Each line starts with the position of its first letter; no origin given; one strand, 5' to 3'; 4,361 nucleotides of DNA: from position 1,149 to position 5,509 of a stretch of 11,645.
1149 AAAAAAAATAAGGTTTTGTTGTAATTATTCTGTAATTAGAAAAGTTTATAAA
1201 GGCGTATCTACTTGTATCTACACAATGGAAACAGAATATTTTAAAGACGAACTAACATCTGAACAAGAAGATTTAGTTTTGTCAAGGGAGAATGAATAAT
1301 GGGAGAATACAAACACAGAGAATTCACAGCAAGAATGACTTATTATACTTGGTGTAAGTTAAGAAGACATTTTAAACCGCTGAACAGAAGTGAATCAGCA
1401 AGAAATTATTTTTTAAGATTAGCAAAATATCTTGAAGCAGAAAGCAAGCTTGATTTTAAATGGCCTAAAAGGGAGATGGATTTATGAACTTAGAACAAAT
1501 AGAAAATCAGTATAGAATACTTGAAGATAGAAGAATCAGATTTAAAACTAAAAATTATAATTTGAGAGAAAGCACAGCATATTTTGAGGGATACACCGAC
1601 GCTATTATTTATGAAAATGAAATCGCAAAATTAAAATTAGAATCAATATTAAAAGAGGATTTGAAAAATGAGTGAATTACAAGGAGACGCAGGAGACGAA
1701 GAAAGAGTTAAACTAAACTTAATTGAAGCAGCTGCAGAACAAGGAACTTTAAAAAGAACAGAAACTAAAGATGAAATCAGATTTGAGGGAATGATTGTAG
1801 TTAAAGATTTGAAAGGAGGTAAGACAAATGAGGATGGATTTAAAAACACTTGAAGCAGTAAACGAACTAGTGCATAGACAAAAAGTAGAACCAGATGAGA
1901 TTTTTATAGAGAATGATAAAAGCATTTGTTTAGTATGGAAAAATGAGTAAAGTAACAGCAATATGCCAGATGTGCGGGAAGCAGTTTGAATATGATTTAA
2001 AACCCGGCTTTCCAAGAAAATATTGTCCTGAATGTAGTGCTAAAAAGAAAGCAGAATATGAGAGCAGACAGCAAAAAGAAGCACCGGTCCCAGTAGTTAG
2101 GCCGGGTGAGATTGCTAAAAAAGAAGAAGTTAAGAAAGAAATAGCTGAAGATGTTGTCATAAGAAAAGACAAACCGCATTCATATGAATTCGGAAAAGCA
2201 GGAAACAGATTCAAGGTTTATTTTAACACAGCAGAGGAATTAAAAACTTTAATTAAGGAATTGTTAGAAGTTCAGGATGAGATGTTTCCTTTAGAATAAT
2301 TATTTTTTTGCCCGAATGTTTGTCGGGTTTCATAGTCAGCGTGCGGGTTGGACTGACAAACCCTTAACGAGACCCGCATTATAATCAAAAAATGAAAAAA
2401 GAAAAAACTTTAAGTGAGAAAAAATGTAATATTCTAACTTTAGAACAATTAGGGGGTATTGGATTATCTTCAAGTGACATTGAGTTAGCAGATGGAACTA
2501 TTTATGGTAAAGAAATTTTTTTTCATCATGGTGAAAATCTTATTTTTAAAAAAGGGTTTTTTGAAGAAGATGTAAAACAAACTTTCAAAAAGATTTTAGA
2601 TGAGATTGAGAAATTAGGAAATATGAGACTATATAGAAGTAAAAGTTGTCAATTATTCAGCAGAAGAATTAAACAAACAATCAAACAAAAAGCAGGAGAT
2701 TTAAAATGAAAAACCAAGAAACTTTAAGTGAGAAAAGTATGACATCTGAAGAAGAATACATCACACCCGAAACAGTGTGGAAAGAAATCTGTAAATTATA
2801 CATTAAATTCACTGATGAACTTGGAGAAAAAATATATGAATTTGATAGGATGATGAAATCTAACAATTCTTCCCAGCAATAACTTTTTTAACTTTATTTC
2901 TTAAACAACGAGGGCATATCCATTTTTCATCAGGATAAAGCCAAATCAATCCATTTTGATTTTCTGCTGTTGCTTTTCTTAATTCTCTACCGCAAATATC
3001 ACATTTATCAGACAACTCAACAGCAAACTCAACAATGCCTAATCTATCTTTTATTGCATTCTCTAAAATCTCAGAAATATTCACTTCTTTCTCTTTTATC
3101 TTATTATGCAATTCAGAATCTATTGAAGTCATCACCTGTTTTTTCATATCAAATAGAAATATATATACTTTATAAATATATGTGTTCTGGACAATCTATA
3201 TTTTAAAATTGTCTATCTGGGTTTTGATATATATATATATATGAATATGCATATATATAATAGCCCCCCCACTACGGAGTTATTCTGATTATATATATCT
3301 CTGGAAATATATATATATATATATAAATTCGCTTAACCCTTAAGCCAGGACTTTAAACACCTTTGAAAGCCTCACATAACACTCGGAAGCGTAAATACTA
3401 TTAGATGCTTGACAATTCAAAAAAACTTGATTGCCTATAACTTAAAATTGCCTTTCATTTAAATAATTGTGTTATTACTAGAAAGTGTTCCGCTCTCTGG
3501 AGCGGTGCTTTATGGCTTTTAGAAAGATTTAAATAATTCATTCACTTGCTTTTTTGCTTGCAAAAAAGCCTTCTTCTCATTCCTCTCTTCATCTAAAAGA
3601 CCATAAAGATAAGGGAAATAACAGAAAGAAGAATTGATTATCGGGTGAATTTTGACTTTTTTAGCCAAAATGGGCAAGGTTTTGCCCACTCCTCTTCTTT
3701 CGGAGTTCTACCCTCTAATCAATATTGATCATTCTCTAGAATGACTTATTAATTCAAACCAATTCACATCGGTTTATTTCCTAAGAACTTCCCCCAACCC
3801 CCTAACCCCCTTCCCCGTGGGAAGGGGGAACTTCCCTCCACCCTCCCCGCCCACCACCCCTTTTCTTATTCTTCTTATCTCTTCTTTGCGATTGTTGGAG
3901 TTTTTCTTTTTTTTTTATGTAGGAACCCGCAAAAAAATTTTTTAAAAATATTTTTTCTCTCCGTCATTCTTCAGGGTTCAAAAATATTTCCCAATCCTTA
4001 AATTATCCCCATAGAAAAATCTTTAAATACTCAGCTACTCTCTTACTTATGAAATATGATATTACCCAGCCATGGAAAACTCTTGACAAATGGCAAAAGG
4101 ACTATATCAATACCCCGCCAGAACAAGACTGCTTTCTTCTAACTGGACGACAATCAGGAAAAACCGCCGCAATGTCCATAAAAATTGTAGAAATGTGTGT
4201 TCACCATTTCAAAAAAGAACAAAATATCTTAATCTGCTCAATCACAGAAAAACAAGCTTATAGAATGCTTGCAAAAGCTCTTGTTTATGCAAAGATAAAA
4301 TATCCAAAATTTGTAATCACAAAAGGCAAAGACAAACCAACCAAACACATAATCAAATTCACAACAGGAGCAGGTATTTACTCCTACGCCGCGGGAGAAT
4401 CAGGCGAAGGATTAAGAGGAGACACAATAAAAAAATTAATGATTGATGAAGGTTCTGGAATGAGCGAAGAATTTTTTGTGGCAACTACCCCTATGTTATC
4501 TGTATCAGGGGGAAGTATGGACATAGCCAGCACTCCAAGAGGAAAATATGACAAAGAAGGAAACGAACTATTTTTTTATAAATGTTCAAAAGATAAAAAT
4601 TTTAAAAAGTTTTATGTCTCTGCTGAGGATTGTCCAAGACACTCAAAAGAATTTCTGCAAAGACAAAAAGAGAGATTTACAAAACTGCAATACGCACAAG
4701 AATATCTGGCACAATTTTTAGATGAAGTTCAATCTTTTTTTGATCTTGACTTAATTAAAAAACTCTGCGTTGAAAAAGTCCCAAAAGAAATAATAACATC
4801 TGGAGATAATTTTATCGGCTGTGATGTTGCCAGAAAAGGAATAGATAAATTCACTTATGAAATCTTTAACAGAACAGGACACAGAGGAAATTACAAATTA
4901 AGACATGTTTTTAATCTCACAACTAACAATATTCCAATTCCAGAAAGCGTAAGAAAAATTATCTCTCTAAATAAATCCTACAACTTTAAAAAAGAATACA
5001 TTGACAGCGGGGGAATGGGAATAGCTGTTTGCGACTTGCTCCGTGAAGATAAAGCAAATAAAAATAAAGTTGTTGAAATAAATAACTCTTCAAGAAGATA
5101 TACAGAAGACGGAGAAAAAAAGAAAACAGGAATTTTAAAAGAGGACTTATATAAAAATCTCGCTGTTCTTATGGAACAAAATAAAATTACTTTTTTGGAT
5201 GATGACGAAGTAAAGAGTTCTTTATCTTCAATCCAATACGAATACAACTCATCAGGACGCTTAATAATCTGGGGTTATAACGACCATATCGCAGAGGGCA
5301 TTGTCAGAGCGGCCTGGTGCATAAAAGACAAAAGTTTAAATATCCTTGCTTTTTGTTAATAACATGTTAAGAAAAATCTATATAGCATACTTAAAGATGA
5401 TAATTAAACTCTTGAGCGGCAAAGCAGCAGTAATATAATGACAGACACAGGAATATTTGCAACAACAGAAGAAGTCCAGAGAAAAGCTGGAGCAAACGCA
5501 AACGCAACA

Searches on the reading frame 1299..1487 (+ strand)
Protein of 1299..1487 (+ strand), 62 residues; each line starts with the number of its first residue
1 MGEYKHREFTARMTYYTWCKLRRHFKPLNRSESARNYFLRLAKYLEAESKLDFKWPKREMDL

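Call 61: search_protein_families(library=pfam, proteins=[window:1299-1487:+], max_evalue=0.05)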
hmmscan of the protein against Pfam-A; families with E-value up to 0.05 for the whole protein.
window:1299-1487:+ (62 aa): 0 families

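Call 62: search_protein_families(library=phrogs, proteins=[window:1299-1487:+], max_evalue=0.05)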
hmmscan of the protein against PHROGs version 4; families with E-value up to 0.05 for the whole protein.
window:1299-1487:+ (62 aa): 1 family
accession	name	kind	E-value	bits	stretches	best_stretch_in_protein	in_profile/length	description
phrog_10409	-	unknown function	0.0093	17.5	1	13-60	15-64/82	-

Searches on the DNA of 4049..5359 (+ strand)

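Call 35: search_rna_families(sources=[L003, L008, L012, L016, L017, L018, L019, L024, L026, L010, L015, L006, L002, L034, L031, L032], threshold=gathering)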
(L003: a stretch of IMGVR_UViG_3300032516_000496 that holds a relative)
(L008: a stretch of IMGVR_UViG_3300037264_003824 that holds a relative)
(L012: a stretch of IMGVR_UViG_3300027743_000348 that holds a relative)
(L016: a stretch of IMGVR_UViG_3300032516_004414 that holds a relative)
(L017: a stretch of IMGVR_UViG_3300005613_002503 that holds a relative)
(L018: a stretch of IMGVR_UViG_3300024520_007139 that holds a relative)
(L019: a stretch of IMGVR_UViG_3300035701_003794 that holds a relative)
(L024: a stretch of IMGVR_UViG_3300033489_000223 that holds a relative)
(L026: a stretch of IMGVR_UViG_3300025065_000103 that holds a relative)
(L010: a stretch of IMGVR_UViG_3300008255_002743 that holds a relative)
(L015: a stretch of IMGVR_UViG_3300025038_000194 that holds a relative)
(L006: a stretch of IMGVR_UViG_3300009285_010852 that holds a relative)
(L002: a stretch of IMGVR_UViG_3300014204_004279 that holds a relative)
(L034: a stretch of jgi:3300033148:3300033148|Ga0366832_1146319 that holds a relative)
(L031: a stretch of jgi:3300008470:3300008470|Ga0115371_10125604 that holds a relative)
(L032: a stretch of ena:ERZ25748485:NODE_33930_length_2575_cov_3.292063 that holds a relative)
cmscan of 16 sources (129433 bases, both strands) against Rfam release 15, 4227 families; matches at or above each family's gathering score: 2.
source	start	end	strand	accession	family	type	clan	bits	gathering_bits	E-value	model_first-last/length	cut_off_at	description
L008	1639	1713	+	RF00005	tRNA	Gene; tRNA;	CL00001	57.8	29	1.5e-09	1-71/71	no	tRNA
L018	10843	10891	-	RF00005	tRNA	Gene; tRNA;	CL00001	32.8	29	0.011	1-71/71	no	tRNA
